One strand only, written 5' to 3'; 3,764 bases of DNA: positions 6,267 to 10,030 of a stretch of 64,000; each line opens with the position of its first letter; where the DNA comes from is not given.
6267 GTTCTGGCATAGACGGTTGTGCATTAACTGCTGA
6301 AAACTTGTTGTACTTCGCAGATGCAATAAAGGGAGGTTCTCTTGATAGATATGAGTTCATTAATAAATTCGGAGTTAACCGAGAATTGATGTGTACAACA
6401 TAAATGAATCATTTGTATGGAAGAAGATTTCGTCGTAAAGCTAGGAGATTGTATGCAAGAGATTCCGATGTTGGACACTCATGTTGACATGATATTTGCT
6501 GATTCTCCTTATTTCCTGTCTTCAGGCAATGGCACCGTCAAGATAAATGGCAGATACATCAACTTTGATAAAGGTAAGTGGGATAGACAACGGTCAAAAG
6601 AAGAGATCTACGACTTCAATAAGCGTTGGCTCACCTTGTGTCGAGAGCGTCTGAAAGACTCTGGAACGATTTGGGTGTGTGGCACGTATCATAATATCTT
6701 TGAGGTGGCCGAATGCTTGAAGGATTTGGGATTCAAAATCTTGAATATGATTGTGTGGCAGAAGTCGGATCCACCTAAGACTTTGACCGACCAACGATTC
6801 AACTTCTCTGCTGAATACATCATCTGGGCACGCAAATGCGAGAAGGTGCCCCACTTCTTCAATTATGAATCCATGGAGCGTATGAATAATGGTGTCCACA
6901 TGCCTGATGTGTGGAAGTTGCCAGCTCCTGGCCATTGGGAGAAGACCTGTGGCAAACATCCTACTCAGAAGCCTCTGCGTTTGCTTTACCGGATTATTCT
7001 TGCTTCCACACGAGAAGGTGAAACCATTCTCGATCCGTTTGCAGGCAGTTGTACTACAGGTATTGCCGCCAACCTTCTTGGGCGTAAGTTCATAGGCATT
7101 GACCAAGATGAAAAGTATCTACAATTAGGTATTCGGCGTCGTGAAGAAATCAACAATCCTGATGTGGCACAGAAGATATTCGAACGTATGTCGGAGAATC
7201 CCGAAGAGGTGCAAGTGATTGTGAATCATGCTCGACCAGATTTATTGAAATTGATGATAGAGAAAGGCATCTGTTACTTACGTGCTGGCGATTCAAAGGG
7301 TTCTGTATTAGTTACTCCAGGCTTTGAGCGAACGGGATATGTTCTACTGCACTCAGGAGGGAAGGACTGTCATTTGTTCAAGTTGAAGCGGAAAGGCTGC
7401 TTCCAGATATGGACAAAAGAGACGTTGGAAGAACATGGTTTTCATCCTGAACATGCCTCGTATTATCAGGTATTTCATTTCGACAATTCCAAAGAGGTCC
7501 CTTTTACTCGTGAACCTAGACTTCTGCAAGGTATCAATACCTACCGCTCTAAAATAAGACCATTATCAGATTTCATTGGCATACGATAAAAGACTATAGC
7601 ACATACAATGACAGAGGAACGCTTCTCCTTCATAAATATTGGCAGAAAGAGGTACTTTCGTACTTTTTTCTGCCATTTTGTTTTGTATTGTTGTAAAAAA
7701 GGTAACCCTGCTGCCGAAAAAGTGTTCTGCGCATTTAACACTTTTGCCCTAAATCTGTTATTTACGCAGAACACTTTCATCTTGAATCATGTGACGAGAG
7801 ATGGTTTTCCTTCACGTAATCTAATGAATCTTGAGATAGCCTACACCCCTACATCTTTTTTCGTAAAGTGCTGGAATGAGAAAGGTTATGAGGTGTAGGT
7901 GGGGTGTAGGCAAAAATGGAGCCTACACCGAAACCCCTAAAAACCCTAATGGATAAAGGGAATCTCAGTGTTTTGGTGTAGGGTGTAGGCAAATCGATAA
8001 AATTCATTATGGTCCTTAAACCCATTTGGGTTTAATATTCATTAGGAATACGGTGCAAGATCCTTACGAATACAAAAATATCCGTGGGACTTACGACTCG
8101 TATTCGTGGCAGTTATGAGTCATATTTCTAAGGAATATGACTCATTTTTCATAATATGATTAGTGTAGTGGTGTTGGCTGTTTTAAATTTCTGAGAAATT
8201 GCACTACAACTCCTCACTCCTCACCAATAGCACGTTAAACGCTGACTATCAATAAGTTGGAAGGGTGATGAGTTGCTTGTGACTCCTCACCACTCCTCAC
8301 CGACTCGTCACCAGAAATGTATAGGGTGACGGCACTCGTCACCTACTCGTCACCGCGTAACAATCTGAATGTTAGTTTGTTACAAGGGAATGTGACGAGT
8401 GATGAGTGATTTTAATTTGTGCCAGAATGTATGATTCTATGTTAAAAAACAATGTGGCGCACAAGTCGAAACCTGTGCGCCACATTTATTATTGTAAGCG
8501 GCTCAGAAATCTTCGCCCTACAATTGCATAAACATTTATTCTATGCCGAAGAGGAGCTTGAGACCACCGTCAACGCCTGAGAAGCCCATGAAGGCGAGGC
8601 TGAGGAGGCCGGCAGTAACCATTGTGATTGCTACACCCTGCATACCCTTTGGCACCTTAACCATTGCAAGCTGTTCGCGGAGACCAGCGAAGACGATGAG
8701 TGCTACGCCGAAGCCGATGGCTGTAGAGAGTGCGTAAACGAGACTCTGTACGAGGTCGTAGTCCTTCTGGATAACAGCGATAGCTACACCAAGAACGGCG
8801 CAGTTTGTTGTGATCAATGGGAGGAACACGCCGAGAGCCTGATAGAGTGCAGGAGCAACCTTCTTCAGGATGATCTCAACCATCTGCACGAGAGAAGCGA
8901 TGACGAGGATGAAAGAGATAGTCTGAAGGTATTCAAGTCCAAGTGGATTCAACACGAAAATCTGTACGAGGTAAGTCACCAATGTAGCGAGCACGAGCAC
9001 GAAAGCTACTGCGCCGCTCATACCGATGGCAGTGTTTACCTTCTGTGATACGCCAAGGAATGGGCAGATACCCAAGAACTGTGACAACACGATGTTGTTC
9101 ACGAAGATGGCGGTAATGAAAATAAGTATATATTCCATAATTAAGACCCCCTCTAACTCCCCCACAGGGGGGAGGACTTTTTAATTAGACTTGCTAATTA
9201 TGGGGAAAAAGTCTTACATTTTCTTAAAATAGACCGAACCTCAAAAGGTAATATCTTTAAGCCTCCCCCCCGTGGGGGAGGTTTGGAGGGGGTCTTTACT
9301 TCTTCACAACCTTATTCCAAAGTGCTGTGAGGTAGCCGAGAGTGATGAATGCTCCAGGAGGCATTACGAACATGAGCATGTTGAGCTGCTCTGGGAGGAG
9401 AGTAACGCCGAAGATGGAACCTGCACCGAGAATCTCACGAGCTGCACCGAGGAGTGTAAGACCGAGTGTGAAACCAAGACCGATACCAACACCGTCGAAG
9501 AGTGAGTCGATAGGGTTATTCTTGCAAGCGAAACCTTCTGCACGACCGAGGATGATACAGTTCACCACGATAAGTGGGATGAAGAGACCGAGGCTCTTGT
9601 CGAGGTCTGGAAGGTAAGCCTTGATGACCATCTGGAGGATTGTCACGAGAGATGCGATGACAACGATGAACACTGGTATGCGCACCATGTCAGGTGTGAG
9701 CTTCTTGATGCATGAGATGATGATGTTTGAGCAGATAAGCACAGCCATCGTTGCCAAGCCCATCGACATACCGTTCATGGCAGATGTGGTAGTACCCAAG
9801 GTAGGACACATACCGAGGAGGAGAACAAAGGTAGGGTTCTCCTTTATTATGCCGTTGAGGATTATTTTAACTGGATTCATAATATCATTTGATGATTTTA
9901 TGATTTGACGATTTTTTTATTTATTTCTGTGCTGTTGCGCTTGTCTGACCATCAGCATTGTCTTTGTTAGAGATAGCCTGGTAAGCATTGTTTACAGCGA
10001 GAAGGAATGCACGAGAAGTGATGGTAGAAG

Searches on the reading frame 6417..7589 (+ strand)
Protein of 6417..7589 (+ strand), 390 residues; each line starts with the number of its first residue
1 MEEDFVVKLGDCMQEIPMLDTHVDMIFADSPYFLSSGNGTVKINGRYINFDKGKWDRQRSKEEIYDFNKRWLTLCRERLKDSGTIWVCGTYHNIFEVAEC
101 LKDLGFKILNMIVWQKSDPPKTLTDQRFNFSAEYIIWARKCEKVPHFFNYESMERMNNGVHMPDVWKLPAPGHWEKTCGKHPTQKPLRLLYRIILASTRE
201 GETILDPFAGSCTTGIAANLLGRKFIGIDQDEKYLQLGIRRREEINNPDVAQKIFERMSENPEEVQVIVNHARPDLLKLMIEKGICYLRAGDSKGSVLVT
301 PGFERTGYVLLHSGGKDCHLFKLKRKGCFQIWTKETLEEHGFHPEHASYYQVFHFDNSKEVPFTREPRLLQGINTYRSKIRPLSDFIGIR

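Call 59: search_protein_families(library=pfam, proteins=[window:6417-7589:+], max_evalue=0.001)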
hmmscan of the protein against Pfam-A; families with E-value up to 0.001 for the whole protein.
window:6417-7589:+ (390 aa): 2 families
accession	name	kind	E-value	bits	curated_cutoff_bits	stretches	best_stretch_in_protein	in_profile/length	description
PF01555.25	N6_N4_Mtase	-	8.4e-52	176.7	26.7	1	23-237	1-218/221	DNA methylase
PF01170.24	UPF0020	-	0.00061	20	22.3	0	195-241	23-65/197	RMKL-like, methyltransferase domain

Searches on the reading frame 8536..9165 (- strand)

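Call 59: search_protein_families(library=pfam, proteins=[window:8536-9165:-], max_evalue=0.001)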
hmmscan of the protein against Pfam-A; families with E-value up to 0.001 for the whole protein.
window:8536-9165:- (209 aa): 1 family
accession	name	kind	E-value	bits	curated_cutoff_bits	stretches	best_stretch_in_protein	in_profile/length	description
PF02508.19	Rnf-Nqr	-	3.4e-59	200.2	23.8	1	12-198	1-173/174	Rnf-Nqr subunit, membrane protein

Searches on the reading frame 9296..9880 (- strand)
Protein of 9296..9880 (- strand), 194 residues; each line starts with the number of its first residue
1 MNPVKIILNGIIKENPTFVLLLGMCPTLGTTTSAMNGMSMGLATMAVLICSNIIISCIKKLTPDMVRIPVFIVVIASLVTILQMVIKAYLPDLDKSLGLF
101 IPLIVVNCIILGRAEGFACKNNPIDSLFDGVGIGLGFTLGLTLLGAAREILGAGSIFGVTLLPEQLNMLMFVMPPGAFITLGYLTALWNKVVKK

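Call 59: search_protein_families(library=pfam, proteins=[window:9296-9880:-], max_evalue=0.001)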
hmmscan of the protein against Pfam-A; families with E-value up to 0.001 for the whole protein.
window:9296-9880:- (194 aa): 1 family
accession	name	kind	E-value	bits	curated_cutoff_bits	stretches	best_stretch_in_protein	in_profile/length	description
PF02508.19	Rnf-Nqr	-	2.2e-66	223.6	23.8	1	4-184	2-173/174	Rnf-Nqr subunit, membrane protein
